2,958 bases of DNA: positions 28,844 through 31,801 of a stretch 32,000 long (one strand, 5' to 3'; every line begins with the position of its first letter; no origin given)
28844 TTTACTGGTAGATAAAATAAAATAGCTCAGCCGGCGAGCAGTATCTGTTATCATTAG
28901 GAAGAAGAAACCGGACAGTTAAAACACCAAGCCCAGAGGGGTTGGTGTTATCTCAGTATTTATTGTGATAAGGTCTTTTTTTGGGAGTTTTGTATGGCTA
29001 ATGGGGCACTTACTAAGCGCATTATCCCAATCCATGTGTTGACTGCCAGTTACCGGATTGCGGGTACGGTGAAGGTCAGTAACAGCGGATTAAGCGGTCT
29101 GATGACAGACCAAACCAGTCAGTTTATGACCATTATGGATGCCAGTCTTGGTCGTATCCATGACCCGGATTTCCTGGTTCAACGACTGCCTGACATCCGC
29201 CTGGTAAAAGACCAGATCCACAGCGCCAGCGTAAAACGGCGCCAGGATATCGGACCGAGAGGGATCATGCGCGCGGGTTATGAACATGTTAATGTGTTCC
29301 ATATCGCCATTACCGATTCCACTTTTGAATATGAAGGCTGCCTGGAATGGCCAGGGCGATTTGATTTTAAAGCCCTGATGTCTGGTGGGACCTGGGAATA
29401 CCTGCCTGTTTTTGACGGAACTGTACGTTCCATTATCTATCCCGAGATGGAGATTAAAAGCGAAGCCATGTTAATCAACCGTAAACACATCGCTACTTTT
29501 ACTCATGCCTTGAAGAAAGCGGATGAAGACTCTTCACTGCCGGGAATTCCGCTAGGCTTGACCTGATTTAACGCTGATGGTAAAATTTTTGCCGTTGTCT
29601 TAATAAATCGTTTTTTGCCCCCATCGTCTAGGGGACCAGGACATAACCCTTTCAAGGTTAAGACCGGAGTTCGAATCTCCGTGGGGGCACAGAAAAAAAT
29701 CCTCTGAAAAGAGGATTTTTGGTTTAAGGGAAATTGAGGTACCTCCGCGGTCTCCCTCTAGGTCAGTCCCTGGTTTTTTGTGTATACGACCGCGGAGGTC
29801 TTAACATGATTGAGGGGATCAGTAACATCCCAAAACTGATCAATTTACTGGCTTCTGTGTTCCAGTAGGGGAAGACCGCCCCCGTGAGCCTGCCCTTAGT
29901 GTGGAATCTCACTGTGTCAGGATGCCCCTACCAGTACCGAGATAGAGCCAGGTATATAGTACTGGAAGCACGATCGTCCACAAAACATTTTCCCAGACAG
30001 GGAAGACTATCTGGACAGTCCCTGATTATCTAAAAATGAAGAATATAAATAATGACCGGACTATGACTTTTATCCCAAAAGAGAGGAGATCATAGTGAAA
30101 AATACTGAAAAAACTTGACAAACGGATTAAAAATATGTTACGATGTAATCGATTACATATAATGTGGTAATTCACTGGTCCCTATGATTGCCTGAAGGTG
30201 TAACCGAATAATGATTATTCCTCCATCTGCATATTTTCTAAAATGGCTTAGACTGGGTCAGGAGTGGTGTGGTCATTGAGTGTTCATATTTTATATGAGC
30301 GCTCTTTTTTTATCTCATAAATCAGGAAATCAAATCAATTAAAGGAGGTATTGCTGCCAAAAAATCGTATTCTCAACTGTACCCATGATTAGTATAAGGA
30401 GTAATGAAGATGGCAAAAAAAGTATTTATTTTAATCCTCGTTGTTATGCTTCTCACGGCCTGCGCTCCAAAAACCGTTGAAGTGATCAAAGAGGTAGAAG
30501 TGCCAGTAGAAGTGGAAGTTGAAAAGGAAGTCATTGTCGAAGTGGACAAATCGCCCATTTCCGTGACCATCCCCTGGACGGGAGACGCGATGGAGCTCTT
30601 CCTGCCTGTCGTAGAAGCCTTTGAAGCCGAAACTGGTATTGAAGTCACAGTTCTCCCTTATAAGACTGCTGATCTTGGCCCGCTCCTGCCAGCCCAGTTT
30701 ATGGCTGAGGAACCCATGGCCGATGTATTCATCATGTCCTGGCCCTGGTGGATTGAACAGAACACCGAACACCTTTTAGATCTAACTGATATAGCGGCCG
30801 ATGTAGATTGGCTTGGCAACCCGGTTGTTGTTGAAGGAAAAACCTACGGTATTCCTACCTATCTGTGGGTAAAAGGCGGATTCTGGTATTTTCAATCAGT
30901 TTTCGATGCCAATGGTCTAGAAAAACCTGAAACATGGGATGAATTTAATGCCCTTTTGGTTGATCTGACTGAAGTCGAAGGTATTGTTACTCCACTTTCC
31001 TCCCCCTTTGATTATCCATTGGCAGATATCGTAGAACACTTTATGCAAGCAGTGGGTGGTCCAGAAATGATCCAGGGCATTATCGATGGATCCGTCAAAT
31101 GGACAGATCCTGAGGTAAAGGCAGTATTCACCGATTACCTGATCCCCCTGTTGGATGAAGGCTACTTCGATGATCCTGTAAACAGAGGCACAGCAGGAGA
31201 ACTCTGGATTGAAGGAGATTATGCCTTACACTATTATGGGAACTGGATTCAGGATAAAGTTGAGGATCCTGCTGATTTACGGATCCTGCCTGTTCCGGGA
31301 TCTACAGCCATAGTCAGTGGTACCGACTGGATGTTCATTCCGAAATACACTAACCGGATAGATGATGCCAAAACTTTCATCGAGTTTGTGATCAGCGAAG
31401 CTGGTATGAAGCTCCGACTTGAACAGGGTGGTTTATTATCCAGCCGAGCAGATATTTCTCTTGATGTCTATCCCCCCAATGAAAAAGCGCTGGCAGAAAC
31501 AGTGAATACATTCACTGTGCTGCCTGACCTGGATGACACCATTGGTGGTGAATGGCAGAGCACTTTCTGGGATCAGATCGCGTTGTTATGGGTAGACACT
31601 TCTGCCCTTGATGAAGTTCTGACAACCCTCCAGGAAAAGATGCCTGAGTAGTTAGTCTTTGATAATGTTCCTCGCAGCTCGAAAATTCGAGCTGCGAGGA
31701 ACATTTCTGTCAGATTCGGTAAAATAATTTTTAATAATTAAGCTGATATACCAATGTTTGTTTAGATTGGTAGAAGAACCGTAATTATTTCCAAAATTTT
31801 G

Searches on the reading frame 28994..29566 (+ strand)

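Call 62: search_protein_families(library=pfam, proteins=[window:28994-29566:+])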
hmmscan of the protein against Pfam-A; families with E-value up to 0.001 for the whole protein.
window:28994-29566:+ (190 aa): 1 family
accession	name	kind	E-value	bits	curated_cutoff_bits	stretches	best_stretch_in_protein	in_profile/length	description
PF20660.2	DUF6812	-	0.00033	21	27.1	0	21-52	1-32/53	Family of unknown function (DUF6812)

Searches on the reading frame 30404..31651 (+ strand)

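Call 62: search_protein_families(library=pfam, proteins=[window:30404-31651:+])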
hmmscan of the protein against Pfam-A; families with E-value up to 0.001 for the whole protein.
window:30404-31651:+ (415 aa): 2 families
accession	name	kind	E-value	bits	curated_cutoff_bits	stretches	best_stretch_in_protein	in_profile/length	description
PF01547.30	SBP_bac_1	-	2.4e-21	77.5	26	1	65-336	9-307/307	Bacterial extracellular solute-binding protein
PF13416.11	SBP_bac_8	-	3e-16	60.5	27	1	70-354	3-268/279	Bacterial extracellular solute-binding protein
